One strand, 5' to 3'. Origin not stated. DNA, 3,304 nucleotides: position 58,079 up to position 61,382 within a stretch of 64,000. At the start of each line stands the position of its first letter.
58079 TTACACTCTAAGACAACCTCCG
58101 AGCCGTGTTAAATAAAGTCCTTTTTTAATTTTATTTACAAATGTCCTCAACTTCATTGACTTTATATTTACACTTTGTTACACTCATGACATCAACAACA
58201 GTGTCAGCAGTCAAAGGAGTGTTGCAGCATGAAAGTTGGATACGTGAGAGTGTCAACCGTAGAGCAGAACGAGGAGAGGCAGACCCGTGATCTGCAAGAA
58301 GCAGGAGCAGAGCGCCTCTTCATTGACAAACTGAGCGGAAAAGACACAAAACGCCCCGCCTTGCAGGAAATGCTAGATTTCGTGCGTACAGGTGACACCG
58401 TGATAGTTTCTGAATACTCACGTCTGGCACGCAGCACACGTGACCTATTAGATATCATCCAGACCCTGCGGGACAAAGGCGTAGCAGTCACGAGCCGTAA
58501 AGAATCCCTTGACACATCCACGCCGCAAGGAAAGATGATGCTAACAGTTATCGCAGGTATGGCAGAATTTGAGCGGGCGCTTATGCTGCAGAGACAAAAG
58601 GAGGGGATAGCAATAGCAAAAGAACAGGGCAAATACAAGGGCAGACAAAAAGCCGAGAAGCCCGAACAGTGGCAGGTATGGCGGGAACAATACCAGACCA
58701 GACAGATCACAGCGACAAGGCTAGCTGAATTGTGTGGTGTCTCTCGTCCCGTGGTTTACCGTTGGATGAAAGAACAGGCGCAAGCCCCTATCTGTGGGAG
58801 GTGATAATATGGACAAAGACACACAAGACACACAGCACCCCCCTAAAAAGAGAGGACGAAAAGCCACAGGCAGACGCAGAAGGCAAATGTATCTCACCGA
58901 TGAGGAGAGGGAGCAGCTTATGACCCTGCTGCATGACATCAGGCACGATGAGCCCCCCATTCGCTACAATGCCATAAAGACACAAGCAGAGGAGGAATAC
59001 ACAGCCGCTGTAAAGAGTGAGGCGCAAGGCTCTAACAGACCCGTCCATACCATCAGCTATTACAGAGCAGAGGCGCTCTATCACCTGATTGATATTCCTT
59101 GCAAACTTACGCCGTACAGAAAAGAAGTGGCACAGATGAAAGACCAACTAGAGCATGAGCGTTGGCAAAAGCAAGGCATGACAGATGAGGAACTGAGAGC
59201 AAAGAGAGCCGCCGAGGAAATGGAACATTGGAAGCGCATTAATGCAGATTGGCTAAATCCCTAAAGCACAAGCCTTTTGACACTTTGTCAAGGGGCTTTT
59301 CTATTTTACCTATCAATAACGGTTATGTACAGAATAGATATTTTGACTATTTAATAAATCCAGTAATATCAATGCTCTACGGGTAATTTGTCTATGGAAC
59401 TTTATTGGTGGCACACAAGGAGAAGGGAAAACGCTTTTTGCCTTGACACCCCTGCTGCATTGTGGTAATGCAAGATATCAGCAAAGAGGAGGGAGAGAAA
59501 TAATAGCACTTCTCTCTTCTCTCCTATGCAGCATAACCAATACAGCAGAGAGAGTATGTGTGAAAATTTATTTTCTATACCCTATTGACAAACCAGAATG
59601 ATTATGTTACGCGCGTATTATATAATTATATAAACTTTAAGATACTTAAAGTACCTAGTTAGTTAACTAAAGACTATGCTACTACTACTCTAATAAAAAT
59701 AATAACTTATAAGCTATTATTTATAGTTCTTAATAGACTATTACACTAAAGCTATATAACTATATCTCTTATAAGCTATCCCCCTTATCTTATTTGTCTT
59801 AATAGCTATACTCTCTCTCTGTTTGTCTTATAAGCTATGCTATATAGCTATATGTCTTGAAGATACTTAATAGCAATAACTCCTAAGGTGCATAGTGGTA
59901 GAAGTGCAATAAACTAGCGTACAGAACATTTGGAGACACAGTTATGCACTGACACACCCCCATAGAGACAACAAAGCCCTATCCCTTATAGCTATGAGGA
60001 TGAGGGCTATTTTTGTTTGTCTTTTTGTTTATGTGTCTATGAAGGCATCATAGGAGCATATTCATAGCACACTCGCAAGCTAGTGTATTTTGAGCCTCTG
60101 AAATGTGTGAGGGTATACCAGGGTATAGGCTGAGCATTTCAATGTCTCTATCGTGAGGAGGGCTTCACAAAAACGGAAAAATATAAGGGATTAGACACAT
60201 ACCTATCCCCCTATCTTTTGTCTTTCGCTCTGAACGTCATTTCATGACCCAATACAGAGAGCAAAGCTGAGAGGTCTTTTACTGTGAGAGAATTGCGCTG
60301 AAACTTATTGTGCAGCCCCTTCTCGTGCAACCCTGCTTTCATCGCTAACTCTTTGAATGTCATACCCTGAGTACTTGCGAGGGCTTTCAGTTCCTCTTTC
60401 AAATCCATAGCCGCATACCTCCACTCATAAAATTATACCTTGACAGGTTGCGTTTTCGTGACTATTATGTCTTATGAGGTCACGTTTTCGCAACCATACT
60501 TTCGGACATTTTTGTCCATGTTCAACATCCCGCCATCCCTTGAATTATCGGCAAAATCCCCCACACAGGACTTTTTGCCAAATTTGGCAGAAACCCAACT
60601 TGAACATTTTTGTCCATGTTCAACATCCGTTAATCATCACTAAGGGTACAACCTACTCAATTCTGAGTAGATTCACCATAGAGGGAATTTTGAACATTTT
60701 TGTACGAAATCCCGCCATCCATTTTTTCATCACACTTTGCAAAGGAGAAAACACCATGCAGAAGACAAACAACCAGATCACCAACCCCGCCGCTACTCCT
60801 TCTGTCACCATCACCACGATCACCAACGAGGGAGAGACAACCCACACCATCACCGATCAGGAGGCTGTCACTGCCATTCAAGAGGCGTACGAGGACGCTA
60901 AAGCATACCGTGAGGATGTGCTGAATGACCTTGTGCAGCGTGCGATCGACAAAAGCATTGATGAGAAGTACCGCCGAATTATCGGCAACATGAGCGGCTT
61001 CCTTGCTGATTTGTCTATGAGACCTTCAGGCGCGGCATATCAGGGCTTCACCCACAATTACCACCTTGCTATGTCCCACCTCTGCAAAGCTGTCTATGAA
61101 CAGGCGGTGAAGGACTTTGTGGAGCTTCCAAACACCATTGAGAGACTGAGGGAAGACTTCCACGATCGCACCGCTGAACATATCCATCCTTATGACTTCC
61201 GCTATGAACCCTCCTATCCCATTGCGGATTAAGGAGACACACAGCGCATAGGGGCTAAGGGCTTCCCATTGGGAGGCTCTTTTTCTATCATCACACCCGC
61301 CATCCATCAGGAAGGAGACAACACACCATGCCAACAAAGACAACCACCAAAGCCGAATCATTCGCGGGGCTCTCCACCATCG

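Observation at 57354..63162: Minimal 5.76-kb AT-rich integrative element in the 3' half of tRNA-Pro(GGG), bounded by a perfect 54-bp direct repeat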

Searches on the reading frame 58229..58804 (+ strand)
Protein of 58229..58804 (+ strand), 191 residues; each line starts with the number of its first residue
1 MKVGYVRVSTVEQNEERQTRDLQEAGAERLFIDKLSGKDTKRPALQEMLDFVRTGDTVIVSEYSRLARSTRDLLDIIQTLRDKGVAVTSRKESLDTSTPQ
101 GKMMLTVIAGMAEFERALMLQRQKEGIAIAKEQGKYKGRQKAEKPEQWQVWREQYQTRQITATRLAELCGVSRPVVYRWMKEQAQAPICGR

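Call 9: search_protein_families(library=pfam, proteins=[window:58229-58804:+], max_evalue=0.1)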
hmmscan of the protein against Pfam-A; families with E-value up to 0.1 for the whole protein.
window:58229-58804:+ (191 aa): 14 families
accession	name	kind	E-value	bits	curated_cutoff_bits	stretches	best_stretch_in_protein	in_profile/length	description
PF00239.26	Resolvase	-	7.5e-44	149.8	23.3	1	3-136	2-145/145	Resolvase, N terminal domain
PF08279.18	HTH_11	-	0.0014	18.9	25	1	156-181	11-37/55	HTH domain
PF13384.12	HTH_23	-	0.0023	18.2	24.6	1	159-182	17-40/50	Homeodomain-like domain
PF13443.12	HTH_26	-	0.0066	17.1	22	1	156-184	7-35/63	Cro/C1-type HTH DNA-binding domain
PF12728.13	HTH_17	-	0.012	16.3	27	1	164-182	6-24/51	Helix-turn-helix domain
PF13551.12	HTH_29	-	0.027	15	28.1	1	161-182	14-35/64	Winged helix-turn helix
PF15943.11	YdaS_toxin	-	0.046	14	30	1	162-187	11-36/65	Bacterial toxin YdaS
PF01418.23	HTH_6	-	0.047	14.1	28.3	0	156-181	31-56/77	Helix-turn-helix domain, rpiR family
PF08822.17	DUF1804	-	0.051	13.9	29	0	144-184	4-44/164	Protein of unknown function (DUF1804)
PF01867.21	Cas_Cas1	-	0.059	13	22.3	1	89-165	20-98/283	CRISPR associated protein Cas1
PF13022.12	HTH_Tnp_1_2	-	0.061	13.9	27.9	0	158-183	25-50/122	Helix-turn-helix of insertion element transposase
PF01381.28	HTH_3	-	0.076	13.5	23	0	158-182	8-32/55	Helix-turn-helix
PF13545.12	HTH_Crp_2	-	0.076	13.4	27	0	159-182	22-45/70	Crp-like helix-turn-helix domain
PF13518.12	HTH_28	-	0.08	13.5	25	0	155-181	9-34/52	Helix-turn-helix domain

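Call 10: search_protein_families(library=phrogs, proteins=[window:58229-58804:+], max_evalue=0.1)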
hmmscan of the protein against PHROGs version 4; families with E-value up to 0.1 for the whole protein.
window:58229-58804:+ (191 aa): 15 families
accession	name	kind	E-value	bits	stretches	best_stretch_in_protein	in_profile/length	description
phrog_125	-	DNA, RNA and nucleotide metabolism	7.9e-66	223.2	1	1-184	21-204/254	DNA invertase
phrog_95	-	integration and excision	2.4e-33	116.6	1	4-139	92-242/651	integrase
phrog_8275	-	DNA, RNA and nucleotide metabolism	2.8e-14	53.7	1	1-49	1-49/51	DNA invertase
phrog_6620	-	integration and excision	0.0007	20.2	1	3-132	59-193/201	transposase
phrog_8446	-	DNA, RNA and nucleotide metabolism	0.003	18.3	1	148-184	17-53/211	HNH endonuclease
phrog_1729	-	unknown function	0.0045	18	1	72-182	13-115/142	-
phrog_2474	-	transcription regulation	0.0046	17.9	1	152-181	41-70/118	MerR-like transcriptional regulator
phrog_26674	-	unknown function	0.0062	17.3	1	136-184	167-213/217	-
phrog_5301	-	transcription regulation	0.0083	17.3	1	146-185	8-46/132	transcriptional repressor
phrog_2538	-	head and packaging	0.01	16.9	1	160-183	19-42/129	terminase small subunit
phrog_2328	-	transcription regulation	0.037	14.8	1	158-185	27-54/128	transcriptional repressor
phrog_7545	-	DNA, RNA and nucleotide metabolism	0.045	14.9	1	150-183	9-42/160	HNH endonuclease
phrog_4779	-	transcription regulation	0.051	15.1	0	156-183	12-39/98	transcriptional regulator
phrog_5978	-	unknown function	0.079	13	0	132-181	282-333/364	-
phrog_1558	-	unknown function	0.085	13.7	0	139-183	115-160/178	-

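Call 80: search_protein_families(library=ncbifam, proteins=[window:58229-58804:+], max_evalue=0.1)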
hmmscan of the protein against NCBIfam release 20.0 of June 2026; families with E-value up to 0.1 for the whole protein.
window:58229-58804:+ (191 aa): 8 families
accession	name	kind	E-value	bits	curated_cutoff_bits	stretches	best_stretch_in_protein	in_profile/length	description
NF041201.1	recomb_XisF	equivalog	1.1e-27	97.2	375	1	2-137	1-143/465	fdxN element excision recombinase XisF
NF009949.0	PRK13413.1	equivalog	9.9e-22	77.6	272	1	1-184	1-197/203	master DNA invertase Mpi family serine-type recombinase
NF047343.1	SCCmet_CcrB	equivalog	7.4e-18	64.5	900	1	28-139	46-160/542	cassette chromosome recombinase CcrB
NF047347.1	SCCmet_CcrC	equivalog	1.5e-11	43.5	900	1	33-129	48-148/558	cassette chromosome recombinase CcrC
NF049883.1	resolv_YneB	equivalog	5.6e-08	32.5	175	1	5-143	5-154/211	YneB family resolvase-like protein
NF047344.1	SCCmet_CcrA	equivalog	9.7e-07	28.2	700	1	3-135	5-147/442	cassette chromosome recombinase CcrA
NF033518.0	transpos_IS607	equivalog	0.00015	21.4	110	1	3-96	57-159/187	IS607 family transposase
NF012136.0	SecA2_Lm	equivalog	0.059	11.3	1100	0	128-168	20-60/776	accessory Sec system translocase SecA2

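Call 94: search_protein_families(library=padloc, proteins=[window:58229-58804:+], max_evalue=0.01)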
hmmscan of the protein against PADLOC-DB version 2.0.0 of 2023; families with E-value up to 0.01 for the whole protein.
window:58229-58804:+ (191 aa): 1 family
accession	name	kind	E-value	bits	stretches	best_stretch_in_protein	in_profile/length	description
PDLC04133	mad1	-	0.00088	17.5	1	159-182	5-28/60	mads_1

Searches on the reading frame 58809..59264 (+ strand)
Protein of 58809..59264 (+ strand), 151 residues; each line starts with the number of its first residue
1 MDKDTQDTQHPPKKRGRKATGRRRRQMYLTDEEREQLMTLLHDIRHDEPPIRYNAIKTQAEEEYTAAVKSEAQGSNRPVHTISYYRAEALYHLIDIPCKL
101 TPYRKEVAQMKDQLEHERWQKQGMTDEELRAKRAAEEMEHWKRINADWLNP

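Call 9: search_protein_families(library=pfam, proteins=[window:58809-59264:+], max_evalue=0.1)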
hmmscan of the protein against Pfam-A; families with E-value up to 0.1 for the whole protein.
window:58809-59264:+ (151 aa): 1 family
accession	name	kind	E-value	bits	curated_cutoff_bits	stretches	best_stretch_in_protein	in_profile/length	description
PF20300.4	prok_STING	-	0.047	14.1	27.1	1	63-131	62-131/137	Prokaryotic STING domain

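Call 10: search_protein_families(library=phrogs, proteins=[window:58809-59264:+], max_evalue=0.1)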
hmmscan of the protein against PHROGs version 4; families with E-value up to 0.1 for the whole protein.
window:58809-59264:+ (151 aa): 1 family
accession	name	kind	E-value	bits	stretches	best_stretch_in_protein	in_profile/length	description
phrog_15855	-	unknown function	0.075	14.6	0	56-79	5-28/89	-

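Call 21: find_related_loci(query=window:58809-59264:+, collection=viral_contigs, flank=8000)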
Query window:58809-59264:+ (151 aa) in viral_contigs; peptide patterns used: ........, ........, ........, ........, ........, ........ (x = any residue, [..] = any of these).
2 stretches matched a pattern, but none encodes a relative of the query by tblastn (E <= 1e-3).

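Call 64: find_homologous_proteins(query=window:58809-59264:+)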
Query window:58809-59264:+ (151 aa): 17 proteins with E <= 0.001 among 64 candidates.
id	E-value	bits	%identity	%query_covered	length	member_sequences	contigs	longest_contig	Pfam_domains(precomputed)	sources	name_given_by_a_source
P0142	4.2e-90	318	97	100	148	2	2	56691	-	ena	-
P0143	3.9e-77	275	82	100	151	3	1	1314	-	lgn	-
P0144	2.9e-75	269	82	97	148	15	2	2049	-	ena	-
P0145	2.6e-69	250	79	100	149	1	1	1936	-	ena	-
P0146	4.0e-69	249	79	100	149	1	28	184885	-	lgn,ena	-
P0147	2.0e-68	247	78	100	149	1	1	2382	-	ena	-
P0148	2.6e-68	247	82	91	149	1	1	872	-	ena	-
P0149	7.8e-62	226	82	83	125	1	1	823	-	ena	-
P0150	6.6e-59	216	81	83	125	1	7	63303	-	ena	-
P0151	2.9e-58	214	80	83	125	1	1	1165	-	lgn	-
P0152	5.1e-54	200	70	94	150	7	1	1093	-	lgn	-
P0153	8.0e-51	190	70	97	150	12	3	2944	-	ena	-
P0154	2.0e-49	186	67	96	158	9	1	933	-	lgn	-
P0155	9.1e-49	183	68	97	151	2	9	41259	-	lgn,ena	-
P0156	1.5e-39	154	55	98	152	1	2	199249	-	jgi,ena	jgi:hypothetical protein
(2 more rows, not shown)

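Call 69: search_solved_structures(query=A5, max_evalue=10)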
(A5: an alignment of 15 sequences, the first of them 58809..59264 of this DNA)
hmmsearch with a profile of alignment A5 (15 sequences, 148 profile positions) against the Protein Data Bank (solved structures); distinct sequences matched with E-value up to 10: 2.
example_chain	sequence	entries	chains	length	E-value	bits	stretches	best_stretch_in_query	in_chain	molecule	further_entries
9ndj_P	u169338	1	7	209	0.84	12.8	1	97-132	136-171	ATP-dependent Clp protease proteolytic subunit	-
7m1l_A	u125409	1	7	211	0.86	12.8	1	97-132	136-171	ATP-dependent Clp protease proteolytic subunit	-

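Call 80: search_protein_families(library=ncbifam, proteins=[window:58809-59264:+], max_evalue=0.1)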
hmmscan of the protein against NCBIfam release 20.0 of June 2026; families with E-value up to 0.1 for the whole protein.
window:58809-59264:+ (151 aa): 1 family
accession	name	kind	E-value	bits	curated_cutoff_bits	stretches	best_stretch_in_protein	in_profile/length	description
NF041430.1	UrfF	equivalog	2.4e-05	24.3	100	1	17-47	28-58/68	plasmid repression protein F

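Call 94: search_protein_families(library=padloc, proteins=[window:58809-59264:+], max_evalue=0.01)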
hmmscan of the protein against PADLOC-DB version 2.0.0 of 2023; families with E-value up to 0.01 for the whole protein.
window:58809-59264:+ (151 aa): 1 family
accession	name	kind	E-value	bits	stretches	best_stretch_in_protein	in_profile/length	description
PDLC04712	PDC-M57A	-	0.0082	14.5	0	57-124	17-83/138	-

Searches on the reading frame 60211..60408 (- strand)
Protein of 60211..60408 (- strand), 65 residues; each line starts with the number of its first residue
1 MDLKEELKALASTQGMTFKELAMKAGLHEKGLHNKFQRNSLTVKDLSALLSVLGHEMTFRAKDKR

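Call 9: search_protein_families(library=pfam, proteins=[window:60211-60408:-], max_evalue=0.1)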
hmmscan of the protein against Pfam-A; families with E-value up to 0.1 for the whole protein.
window:60211-60408:- (65 aa): 6 families
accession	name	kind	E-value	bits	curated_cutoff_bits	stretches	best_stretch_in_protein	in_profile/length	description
PF13443.12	HTH_26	-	0.012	16.2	22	1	7-54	2-51/63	Cro/C1-type HTH DNA-binding domain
PF13693.12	HTH_35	-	0.019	15.3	25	1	5-41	5-41/75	Winged helix-turn-helix DNA-binding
PF06892.16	Phage_CP76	-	0.033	14.5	26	1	6-52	6-56/146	Phage regulatory protein CII (CP76)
PF00165.29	HTH_AraC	-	0.035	14.7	26.6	0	13-39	6-32/42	Bacterial regulatory helix-turn-helix proteins, AraC family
PF20075.5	DUF6471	-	0.047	14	26.8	0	7-55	9-62/65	Domain of unknown function (DUF6471)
PF21476.4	PF0610-like_N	-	0.076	13.7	33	0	9-30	9-29/50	PF0610-like, N-terminal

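Call 10: search_protein_families(library=phrogs, proteins=[window:60211-60408:-], max_evalue=0.1)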
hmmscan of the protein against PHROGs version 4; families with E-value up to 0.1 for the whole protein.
window:60211-60408:- (65 aa): 5 families
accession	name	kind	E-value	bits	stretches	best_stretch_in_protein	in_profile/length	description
phrog_38278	-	unknown function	0.0005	21.1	1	9-59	24-74/180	-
phrog_4268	-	transcription regulation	0.00084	20.5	1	4-63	37-95/96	transcriptional repressor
phrog_4583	-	transcription regulation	0.023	15.7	1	3-54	11-63/81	transcriptional repressor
phrog_1373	-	transcription regulation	0.036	15.1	1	3-62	64-124/166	transcriptional regulator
phrog_4779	-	transcription regulation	0.053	15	1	1-36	1-36/98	transcriptional regulator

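Call 80: search_protein_families(library=ncbifam, proteins=[window:60211-60408:-], max_evalue=0.1)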
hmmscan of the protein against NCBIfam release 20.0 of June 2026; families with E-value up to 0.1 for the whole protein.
window:60211-60408:- (65 aa): 1 family
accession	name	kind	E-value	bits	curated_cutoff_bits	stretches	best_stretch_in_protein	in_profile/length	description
NF040499.1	Bdr_N_group1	subfamily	0.018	14.9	40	1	13-49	2-40/52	Bdr family repetitive protein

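Call 94: search_protein_families(library=padloc, proteins=[window:60211-60408:-], max_evalue=0.01)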
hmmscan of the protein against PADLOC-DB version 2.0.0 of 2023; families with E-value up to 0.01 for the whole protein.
window:60211-60408:- (65 aa): 1 family
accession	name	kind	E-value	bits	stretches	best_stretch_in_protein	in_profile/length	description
PDLC04759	PDC-M64B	-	0.0016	16.5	1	5-58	29-83/135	-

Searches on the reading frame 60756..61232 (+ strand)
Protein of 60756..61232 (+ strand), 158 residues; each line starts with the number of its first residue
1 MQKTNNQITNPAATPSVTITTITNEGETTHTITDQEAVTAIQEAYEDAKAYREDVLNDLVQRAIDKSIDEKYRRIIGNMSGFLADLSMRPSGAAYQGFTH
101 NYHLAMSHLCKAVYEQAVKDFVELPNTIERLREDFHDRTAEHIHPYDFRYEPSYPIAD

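Call 9: search_protein_families(library=pfam, proteins=[window:60756-61232:+], max_evalue=0.1)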
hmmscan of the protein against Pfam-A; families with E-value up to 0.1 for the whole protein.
window:60756-61232:+ (158 aa): 0 families

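Call 10: search_protein_families(library=phrogs, proteins=[window:60756-61232:+], max_evalue=0.1)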
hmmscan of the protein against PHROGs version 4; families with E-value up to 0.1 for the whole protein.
window:60756-61232:+ (158 aa): 1 family
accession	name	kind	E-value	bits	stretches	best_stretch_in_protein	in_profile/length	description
phrog_15403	-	unknown function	0.051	14.5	1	28-53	19-44/82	-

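Call 19: find_related_loci(query=window:60756-61232:+, collection=viral_contigs, flank=8000)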
Query window:60756-61232:+ (158 aa) in viral_contigs; peptide patterns used: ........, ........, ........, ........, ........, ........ (x = any residue, [..] = any of these).
16 stretches matched a pattern, but none encodes a relative of the query by tblastn (E <= 1e-3).

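Call 22: find_homologous_proteins(query=window:60756-61232:+)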
Query window:60756-61232:+ (158 aa): 19 proteins with E <= 0.001 among 55 candidates.
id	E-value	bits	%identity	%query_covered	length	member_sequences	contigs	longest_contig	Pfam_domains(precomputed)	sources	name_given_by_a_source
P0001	1.9e-100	351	100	100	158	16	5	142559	-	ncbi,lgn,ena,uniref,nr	ncbi:hypothetical protein [uncultured Selenomonas sp.]|uniref:hypothetical protein n=1 Tax=unculture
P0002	2.4e-90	318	87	100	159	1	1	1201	-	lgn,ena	-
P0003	2.4e-88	312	89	100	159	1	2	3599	-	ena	-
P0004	6.6e-87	307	87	100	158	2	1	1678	-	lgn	-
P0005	7.9e-86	304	86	100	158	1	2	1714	-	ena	-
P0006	5.7e-84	298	85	100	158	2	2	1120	-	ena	-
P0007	7.7e-84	297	85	100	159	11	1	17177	-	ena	-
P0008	9.1e-82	290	83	100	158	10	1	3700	-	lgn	-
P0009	1.1e-81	290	81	100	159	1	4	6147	-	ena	-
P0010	1.8e-80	286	79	100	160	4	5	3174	-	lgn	-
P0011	6.8e-80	284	82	100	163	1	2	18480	-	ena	-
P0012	7.3e-80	284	79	100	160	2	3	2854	-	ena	-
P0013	1.4e-79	283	78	100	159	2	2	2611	-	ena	-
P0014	7.0e-66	239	85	72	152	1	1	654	-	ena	-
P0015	4.6e-65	236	84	73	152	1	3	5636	-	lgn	-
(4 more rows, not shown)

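Call 61: search_protein_representatives(alignment_id=A3)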
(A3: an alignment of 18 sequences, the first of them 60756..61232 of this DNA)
Query: 18 sequences, 158 profile positions. Proteins with E-value up to 0.001 (for the whole library): 4; up to 1e-10: 4; up to 1e-30: 1. The best 4 are listed.
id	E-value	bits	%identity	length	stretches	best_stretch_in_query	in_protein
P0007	3.8e-94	329.1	-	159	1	1-158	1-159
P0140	6.1e-29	117.2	-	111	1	49-158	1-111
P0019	3.1e-24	102.0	-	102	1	15-87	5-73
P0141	7.9e-17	77.9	-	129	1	41-152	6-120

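Call 68: search_solved_structures(query=A3, max_evalue=10)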
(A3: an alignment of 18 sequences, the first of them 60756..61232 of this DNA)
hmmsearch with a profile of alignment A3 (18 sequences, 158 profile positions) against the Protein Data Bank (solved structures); distinct sequences matched with E-value up to 10: 2.
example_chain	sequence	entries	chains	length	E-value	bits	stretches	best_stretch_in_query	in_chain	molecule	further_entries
2wqq_A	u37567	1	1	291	0.3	14.3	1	74-129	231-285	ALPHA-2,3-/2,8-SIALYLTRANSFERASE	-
6tv1_A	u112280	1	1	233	0.33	14.1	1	37-86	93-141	EssC protein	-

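Call 77: predict_structure(alignment_id=A3)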
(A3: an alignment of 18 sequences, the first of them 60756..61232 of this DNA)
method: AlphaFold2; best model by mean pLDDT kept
length: 158 residues; sequences in the alignment: 18
mean_pLDDT: 44.5   pTM: 0.33
mean pLDDT of the five models: 44.5, 42.3, 40.3, 40.3, 39.2
residues with pLDDT >= 90: 0; 70-90: 7; 50-70: 37; < 50: 114
segments of 3 or more residues with pLDDT < 50: 1-6, 50-64, 69-158
pLDDT, mean of each block of 10 residues (from residue 1): 44 61 64 71 54 47 49 44 39 39 45 40 28 29 28 27
secondary structure, 60 per line:
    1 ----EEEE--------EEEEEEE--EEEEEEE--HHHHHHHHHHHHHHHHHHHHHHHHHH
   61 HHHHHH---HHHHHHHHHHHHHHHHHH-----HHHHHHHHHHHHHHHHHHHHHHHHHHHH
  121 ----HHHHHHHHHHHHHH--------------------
elements in order: E5-8 E17-23 E26-32 H35-66 H70-87 H93-120 H125-138

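Call 80: search_protein_families(library=ncbifam, proteins=[window:60756-61232:+], max_evalue=0.1)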
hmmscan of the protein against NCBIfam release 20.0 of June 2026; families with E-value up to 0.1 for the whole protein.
window:60756-61232:+ (158 aa): 0 families

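Call 94: search_protein_families(library=padloc, proteins=[window:60756-61232:+], max_evalue=0.01)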
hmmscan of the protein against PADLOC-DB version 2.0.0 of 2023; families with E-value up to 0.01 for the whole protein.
window:60756-61232:+ (158 aa): 0 families
